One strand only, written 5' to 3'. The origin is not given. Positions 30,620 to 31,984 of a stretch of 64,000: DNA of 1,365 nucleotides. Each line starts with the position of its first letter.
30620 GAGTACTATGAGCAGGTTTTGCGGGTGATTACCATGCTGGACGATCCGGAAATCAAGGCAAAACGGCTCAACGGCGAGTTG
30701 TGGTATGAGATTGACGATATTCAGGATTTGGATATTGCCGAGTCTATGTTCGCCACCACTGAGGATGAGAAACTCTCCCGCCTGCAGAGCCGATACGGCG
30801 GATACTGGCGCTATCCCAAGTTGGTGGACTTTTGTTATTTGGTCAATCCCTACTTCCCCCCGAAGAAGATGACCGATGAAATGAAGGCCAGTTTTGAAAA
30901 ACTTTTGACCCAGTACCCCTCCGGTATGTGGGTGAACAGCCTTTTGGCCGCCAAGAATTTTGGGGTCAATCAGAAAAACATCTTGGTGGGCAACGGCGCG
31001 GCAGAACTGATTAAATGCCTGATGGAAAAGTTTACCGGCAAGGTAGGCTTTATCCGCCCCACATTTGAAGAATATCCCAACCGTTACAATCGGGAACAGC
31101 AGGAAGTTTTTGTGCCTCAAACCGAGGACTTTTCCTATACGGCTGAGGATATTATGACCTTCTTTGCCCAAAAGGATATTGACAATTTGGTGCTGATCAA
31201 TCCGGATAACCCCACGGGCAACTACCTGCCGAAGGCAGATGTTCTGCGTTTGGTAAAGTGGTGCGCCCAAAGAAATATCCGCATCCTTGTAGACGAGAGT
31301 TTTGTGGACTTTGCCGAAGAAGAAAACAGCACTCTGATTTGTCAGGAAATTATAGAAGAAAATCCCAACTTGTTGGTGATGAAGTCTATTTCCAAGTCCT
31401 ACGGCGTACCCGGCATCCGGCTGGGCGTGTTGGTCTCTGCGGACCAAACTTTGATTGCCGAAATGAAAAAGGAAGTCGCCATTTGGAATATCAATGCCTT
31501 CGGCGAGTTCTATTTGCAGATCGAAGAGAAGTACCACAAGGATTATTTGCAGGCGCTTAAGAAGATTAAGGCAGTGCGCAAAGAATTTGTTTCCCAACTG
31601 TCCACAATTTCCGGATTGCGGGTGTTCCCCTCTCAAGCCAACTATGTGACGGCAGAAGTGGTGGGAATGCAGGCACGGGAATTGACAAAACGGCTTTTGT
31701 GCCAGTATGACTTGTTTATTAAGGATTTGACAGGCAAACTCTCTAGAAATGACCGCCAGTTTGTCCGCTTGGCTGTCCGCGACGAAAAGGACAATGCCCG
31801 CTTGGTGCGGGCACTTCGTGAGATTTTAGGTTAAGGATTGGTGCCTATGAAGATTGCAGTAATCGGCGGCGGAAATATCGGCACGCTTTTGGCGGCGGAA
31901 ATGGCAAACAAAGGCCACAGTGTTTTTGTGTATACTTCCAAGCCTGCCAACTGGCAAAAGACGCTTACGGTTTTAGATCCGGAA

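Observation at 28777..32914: TagF-type phosphotransferase + fused cytidylyltransferase/PLP-fold enzyme + opine-dehydrogenase-like reductase: a self-contained module for an unusual CDP-activated polyol or amino-alcohol phosphate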

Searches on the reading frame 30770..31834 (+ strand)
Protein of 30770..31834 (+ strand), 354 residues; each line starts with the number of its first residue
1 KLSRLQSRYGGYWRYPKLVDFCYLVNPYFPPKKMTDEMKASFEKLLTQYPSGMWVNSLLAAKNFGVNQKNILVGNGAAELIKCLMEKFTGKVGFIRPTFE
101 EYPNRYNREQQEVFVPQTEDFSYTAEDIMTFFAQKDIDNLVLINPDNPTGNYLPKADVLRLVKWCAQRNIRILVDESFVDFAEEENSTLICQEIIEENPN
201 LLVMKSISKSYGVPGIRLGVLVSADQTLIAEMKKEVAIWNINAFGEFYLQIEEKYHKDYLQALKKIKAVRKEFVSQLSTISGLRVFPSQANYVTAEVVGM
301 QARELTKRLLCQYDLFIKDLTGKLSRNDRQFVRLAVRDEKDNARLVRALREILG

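Call 22: search_solved_structures(query=window:30770-31834:+, max_evalue=1e-20, show_alignments=3)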
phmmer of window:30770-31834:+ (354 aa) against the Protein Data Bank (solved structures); distinct sequences matched with E-value up to 1e-20: 4.
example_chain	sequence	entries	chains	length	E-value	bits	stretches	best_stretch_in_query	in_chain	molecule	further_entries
6oux_A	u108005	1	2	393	1.6e-46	162.5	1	19-353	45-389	Threonine phosphate decarboxylase-like enzyme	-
3ftb_A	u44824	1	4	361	3.3e-35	125.2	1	11-351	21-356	Histidinol-phosphate aminotransferase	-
1lc5_A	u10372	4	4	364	6.5e-30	107.8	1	17-353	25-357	L-Threonine-O-3-Phosphate Decarboxylase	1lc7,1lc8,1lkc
3fkd_A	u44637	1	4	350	9.2e-23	84.3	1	55-352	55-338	L-threonine-O-3-phosphate decarboxylase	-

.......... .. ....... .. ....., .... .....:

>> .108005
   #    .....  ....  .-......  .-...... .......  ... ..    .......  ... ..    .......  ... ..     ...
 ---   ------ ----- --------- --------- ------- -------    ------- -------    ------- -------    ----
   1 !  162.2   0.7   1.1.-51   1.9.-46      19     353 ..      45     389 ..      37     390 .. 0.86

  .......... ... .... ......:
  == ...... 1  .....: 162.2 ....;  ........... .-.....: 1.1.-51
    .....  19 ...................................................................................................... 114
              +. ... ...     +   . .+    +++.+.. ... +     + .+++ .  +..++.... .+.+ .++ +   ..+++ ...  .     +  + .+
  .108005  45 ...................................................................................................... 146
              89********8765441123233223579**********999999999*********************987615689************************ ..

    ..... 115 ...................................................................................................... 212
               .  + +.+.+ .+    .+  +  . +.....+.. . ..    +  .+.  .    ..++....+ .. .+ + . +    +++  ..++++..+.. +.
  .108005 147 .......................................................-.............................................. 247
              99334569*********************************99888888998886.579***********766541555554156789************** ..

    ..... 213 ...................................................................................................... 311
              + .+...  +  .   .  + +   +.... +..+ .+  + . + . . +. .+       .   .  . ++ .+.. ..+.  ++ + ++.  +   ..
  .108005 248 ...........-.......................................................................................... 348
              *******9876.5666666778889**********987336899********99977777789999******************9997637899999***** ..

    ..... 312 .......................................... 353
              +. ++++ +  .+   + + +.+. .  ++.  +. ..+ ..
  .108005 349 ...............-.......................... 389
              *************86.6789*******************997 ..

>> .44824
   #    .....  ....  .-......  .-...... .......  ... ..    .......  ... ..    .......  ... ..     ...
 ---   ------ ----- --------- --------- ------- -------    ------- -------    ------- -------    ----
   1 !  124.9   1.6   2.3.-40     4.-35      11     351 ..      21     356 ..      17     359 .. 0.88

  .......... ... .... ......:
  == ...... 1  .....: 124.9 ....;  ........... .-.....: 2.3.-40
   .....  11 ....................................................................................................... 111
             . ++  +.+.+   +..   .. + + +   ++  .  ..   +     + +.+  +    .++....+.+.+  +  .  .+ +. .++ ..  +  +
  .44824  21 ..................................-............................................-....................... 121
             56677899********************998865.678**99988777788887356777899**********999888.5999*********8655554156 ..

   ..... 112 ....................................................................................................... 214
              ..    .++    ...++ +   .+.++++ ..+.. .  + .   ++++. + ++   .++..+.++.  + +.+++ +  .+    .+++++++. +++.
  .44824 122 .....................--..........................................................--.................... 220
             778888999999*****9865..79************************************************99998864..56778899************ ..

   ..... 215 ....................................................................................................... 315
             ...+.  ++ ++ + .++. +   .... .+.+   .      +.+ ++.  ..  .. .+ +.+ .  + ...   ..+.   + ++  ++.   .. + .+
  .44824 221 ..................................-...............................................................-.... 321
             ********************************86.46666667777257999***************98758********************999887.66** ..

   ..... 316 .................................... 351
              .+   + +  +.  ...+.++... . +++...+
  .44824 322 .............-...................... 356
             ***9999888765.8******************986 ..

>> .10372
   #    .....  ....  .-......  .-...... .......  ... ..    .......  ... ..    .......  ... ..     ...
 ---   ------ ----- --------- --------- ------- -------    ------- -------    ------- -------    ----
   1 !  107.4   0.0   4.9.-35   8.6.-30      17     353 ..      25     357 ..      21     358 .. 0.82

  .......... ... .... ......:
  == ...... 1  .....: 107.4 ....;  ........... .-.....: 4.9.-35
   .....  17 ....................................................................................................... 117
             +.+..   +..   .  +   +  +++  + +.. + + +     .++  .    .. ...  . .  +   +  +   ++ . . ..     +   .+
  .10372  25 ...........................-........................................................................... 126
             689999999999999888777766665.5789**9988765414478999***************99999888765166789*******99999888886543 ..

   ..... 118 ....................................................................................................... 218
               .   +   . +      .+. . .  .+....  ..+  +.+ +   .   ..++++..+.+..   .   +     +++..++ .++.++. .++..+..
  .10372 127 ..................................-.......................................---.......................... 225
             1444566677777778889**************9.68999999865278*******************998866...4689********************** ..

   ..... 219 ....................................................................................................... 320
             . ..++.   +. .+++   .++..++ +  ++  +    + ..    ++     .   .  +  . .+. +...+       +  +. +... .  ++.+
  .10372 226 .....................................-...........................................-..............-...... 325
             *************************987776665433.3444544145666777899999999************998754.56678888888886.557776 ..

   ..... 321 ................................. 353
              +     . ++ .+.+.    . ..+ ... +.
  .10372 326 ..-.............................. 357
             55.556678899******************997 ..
